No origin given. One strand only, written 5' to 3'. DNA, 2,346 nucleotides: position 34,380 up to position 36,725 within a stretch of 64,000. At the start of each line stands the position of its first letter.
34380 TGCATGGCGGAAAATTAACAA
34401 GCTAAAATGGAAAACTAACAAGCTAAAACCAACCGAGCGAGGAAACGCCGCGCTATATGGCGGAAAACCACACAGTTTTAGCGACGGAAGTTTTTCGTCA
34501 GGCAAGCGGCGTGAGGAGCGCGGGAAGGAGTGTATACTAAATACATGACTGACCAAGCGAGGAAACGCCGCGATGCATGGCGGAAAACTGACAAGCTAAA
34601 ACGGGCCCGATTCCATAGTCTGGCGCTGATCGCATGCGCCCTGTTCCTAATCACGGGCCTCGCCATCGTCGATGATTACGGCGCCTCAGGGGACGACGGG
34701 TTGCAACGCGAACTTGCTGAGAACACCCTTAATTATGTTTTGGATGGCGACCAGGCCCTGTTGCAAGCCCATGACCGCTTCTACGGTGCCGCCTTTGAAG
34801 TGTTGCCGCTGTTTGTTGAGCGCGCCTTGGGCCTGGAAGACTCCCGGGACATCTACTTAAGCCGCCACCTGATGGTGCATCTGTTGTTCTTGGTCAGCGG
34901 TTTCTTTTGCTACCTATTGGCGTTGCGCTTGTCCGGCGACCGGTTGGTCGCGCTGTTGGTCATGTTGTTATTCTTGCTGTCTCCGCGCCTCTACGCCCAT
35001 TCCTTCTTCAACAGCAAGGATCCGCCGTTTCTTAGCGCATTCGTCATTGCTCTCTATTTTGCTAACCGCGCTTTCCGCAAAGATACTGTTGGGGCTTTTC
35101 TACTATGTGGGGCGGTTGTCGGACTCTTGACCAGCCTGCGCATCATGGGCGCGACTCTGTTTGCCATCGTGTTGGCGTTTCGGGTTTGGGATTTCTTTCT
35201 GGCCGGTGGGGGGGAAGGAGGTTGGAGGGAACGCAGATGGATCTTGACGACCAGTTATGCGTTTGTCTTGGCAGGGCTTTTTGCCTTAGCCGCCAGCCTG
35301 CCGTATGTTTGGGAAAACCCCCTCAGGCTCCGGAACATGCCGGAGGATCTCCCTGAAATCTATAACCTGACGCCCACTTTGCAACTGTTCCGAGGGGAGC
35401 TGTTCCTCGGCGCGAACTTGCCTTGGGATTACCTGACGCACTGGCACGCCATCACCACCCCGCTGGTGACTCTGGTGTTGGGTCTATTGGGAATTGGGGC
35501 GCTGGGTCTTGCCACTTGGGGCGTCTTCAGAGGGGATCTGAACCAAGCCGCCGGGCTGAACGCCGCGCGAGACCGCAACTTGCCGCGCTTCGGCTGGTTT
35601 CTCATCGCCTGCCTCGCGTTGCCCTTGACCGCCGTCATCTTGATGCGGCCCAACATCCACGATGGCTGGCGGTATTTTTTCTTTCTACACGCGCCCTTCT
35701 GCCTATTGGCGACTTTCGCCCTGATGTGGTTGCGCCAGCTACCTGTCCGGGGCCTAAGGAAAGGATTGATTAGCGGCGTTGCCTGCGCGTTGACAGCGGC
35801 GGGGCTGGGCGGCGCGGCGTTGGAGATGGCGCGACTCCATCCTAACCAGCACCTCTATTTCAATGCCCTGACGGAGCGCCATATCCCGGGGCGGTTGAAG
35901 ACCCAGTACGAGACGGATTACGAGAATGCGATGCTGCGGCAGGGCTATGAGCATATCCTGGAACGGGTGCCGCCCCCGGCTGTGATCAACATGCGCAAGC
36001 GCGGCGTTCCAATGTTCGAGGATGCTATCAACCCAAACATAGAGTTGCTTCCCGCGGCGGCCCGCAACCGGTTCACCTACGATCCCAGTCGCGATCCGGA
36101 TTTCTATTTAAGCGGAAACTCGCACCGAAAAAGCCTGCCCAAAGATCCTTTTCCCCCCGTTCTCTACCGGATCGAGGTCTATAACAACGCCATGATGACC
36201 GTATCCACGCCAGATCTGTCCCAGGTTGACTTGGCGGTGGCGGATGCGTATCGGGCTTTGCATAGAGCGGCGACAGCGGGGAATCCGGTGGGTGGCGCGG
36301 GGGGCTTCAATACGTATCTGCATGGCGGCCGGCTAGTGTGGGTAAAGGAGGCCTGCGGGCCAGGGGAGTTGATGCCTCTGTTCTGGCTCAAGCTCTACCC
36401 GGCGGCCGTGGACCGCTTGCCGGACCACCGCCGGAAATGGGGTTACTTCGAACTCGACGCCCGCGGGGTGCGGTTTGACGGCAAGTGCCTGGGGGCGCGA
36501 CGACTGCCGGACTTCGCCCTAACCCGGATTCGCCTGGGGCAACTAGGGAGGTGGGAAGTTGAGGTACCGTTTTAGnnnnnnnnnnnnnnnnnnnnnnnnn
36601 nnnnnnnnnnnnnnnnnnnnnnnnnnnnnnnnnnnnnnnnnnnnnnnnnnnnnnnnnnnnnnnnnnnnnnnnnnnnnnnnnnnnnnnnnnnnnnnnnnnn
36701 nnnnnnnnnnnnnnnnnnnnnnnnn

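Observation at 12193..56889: ~45-kb head-to-tail array of 19 paralogous GT-C-like membrane glycosyltransferase genes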

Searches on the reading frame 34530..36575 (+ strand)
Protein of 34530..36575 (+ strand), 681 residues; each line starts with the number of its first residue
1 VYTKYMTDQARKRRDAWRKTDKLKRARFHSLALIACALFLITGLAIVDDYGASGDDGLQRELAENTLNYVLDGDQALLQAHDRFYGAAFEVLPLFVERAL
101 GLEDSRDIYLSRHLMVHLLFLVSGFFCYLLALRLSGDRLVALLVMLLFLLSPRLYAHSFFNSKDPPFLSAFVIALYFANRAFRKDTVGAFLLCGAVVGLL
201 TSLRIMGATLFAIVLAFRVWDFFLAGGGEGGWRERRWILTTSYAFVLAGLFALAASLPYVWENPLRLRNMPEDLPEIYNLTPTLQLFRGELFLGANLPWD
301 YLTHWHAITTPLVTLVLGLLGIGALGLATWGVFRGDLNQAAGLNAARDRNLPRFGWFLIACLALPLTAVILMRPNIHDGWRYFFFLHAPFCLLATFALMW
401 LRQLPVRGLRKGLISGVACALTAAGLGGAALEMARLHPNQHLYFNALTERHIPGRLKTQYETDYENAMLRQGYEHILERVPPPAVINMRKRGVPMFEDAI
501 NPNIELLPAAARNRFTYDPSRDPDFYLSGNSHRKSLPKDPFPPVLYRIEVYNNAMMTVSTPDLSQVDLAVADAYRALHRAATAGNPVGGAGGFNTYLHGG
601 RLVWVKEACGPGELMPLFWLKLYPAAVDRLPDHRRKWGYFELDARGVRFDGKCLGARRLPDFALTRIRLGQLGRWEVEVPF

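Call 4: search_protein_families(library=pfam, proteins=[window:34530-36575:+], max_evalue=1)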
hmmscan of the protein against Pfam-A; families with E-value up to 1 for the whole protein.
window:34530-36575:+ (681 aa): 2 families
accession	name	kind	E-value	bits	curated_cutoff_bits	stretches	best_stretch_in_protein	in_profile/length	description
PF02366.24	PMT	-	7e-07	29.5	22.7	1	115-250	88-228/245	Dolichyl-phosphate-mannose-protein mannosyltransferase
PF13231.12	PMT_2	-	1.8e-05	25.5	26.1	1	113-258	25-156/160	Dolichyl-phosphate-mannose-protein mannosyltransferase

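Call 5: search_protein_families(library=ncbifam, proteins=[window:34530-36575:+], max_evalue=1)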
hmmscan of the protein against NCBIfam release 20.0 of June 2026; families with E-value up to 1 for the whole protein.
window:34530-36575:+ (681 aa): 0 families
